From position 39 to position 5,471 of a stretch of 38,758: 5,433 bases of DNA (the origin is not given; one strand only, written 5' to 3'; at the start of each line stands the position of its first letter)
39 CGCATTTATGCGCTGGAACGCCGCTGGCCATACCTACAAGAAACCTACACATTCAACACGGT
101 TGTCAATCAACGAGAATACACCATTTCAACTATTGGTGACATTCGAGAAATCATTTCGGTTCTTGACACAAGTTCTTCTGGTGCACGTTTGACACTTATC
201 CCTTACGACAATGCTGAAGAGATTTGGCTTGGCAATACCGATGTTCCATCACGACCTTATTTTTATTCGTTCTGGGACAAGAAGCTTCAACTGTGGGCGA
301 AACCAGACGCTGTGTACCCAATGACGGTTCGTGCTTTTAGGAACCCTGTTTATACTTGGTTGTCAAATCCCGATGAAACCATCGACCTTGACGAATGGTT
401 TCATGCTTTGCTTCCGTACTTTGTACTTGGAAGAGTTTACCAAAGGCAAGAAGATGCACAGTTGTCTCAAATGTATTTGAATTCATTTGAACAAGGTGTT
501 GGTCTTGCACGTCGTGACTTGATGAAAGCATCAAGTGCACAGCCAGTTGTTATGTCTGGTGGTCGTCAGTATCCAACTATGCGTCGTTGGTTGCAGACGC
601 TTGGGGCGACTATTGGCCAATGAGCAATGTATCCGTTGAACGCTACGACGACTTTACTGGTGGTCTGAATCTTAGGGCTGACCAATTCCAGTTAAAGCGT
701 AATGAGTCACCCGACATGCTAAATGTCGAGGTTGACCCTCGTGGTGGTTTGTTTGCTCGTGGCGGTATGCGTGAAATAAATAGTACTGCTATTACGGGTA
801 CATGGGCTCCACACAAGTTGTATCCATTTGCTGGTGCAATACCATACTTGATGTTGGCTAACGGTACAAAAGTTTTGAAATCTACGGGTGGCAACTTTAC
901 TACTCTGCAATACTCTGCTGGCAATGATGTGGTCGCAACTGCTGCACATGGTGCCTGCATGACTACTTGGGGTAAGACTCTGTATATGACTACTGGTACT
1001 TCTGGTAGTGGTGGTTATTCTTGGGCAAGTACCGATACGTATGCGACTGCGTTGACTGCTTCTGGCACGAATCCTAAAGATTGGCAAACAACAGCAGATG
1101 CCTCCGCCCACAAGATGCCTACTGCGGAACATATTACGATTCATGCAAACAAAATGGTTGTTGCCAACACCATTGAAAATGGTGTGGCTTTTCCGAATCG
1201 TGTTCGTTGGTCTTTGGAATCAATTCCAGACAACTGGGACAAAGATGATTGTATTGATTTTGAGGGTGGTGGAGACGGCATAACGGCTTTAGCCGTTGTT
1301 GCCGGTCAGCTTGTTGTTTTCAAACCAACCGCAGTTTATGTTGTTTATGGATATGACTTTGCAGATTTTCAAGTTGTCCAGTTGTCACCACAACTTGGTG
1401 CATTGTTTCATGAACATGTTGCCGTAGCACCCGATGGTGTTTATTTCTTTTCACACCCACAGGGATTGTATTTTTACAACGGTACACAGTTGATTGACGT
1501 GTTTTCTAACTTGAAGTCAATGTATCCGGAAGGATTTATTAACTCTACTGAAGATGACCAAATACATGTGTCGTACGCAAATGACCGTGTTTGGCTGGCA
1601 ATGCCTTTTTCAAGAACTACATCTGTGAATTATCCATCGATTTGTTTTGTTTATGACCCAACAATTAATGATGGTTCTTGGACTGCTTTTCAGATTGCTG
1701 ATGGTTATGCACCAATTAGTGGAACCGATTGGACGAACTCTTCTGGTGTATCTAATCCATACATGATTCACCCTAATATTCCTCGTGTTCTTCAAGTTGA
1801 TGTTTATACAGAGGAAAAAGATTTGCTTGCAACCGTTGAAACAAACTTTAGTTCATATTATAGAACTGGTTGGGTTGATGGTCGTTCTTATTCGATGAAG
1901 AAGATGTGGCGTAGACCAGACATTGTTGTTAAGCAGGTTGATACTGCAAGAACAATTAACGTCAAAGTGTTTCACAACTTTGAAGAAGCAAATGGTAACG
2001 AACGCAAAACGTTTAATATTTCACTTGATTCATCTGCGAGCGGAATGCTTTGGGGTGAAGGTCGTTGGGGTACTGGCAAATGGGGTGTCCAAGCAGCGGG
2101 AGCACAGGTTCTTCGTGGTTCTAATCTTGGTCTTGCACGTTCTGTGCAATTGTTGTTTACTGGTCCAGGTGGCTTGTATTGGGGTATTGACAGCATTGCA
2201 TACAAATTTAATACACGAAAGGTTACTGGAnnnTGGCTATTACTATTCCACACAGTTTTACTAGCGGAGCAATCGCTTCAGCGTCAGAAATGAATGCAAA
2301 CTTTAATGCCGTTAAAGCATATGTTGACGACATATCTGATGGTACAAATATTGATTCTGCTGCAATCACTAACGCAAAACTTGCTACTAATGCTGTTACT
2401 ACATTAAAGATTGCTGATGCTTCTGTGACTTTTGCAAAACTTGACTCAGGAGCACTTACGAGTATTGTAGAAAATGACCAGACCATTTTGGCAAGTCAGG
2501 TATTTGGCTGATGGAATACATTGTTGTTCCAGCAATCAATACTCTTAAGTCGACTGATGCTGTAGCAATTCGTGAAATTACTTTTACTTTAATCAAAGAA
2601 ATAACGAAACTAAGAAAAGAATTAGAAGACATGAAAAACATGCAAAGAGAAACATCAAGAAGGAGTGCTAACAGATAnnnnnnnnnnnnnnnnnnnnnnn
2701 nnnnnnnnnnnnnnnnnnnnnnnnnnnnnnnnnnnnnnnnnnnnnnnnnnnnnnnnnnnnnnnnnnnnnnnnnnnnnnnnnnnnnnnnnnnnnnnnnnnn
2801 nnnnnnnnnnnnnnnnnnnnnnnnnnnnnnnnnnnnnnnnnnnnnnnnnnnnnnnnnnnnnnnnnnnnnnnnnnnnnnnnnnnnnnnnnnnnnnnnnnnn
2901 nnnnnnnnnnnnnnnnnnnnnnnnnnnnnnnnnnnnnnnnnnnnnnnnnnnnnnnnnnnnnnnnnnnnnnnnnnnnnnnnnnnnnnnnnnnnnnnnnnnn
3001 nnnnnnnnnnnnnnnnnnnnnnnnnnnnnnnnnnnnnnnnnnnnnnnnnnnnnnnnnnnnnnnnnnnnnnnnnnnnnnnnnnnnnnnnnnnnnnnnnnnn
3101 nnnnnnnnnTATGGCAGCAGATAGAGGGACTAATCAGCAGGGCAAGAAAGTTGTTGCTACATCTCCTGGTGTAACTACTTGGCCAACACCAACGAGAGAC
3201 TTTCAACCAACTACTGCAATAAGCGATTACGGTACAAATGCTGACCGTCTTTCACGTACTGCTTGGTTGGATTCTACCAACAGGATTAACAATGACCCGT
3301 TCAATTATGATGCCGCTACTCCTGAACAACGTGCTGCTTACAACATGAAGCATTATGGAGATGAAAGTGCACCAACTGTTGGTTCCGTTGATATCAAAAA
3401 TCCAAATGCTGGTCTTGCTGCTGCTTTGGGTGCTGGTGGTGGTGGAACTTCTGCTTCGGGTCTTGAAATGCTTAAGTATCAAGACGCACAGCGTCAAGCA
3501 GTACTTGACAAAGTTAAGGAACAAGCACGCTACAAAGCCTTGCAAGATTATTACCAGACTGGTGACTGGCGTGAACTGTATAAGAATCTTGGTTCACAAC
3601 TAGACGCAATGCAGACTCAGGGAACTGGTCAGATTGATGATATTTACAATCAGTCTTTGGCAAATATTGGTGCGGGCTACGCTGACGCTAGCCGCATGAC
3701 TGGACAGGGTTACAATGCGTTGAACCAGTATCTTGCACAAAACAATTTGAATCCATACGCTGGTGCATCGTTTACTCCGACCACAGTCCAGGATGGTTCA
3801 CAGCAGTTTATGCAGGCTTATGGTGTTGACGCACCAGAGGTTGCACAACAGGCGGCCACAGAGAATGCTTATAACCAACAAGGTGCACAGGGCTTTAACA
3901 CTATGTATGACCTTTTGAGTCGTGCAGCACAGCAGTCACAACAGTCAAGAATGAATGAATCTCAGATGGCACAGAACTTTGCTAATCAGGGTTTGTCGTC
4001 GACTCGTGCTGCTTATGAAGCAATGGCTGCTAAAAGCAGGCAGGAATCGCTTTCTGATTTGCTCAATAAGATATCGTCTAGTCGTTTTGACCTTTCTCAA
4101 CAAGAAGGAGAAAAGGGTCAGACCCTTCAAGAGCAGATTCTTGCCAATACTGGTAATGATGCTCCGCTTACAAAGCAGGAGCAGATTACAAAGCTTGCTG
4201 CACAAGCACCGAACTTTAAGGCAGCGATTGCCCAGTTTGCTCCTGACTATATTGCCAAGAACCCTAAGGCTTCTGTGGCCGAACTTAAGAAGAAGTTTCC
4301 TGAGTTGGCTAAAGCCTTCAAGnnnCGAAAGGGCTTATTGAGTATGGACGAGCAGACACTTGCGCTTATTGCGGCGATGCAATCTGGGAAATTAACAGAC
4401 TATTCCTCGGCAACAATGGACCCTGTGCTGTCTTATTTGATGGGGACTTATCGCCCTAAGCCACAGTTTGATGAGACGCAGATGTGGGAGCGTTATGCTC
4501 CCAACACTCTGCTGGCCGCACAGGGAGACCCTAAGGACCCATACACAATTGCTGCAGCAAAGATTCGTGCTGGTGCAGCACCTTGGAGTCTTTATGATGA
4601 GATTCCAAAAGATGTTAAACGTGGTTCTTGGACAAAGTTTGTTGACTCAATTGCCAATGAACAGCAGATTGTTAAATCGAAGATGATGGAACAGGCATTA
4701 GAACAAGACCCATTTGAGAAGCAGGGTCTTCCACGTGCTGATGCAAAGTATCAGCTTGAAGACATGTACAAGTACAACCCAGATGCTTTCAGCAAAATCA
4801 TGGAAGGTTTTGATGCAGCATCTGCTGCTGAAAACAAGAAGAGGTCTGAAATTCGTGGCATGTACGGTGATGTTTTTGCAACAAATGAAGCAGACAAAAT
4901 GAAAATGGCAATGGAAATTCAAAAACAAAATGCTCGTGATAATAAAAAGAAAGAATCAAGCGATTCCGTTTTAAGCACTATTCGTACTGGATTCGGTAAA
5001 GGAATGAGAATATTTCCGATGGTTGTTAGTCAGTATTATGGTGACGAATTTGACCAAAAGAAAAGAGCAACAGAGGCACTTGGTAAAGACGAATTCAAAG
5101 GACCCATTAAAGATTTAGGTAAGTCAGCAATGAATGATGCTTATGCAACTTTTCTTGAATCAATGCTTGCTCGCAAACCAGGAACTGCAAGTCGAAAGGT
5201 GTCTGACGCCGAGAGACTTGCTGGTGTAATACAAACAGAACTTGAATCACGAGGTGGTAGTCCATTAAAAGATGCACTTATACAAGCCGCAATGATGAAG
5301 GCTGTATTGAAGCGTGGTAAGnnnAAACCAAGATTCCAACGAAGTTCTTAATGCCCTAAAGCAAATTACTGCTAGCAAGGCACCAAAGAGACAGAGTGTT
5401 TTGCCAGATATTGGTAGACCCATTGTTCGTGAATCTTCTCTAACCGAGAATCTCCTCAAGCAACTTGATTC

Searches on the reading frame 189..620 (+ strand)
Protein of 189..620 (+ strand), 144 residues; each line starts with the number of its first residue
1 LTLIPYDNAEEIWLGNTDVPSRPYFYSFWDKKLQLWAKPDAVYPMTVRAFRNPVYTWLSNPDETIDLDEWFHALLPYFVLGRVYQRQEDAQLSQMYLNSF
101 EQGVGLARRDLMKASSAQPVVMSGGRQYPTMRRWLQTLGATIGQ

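Call 19: search_protein_families(library=pfam, proteins=[window:189-620:+], max_evalue=0.01)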
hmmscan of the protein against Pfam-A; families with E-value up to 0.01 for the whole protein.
window:189-620:+ (144 aa): 1 family
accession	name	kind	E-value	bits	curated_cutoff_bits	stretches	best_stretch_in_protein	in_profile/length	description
PF24175.2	SU10_adaptor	-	2.9e-07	31.5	27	1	13-110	89-185/194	SU10 adaptor protein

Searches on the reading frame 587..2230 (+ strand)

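Call 19: search_protein_families(library=pfam, proteins=[window:587-2230:+], max_evalue=0.01)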
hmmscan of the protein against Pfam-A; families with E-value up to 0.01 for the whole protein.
window:587-2230:+ (548 aa): 0 families

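Call 93: search_protein_families(library=phrogs, proteins=[window:587-2230:+], max_evalue=0.001)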
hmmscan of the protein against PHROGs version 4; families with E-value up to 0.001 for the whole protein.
window:587-2230:+ (548 aa): 1 family
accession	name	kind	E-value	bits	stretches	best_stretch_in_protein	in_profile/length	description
phrog_511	-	head and packaging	8.7e-06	25.3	1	204-301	582-675/862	internal virion protein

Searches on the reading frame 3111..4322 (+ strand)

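Call 37: search_protein_families(library=pfam, proteins=[window:3111-4322:+], max_evalue=0.05)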
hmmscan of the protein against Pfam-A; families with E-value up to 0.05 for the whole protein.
window:3111-4322:+ (404 aa): 1 family
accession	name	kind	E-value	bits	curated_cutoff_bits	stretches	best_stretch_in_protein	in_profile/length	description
PF21776.2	TetR_C_44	-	0.018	15.6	24.4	1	253-330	13-90/131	TetR/AcrR family transcriptional repressors, C-terminal domain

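Call 93: search_protein_families(library=phrogs, proteins=[window:3111-4322:+], max_evalue=0.001)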
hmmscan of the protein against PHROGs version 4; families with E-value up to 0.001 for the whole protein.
window:3111-4322:+ (404 aa): 0 families

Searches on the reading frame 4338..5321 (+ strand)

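Call 37: search_protein_families(library=pfam, proteins=[window:4338-5321:+], max_evalue=0.05)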
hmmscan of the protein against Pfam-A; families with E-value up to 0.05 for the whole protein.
window:4338-5321:+ (328 aa): 1 family
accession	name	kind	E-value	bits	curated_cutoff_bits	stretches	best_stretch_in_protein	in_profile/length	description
PF08787.18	Alginate_lyase2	-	0.042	14.1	29.7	0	137-245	27-115/225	Alginate lyase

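Call 93: search_protein_families(library=phrogs, proteins=[window:4338-5321:+], max_evalue=0.001)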
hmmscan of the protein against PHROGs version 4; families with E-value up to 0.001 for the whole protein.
window:4338-5321:+ (328 aa): 0 families
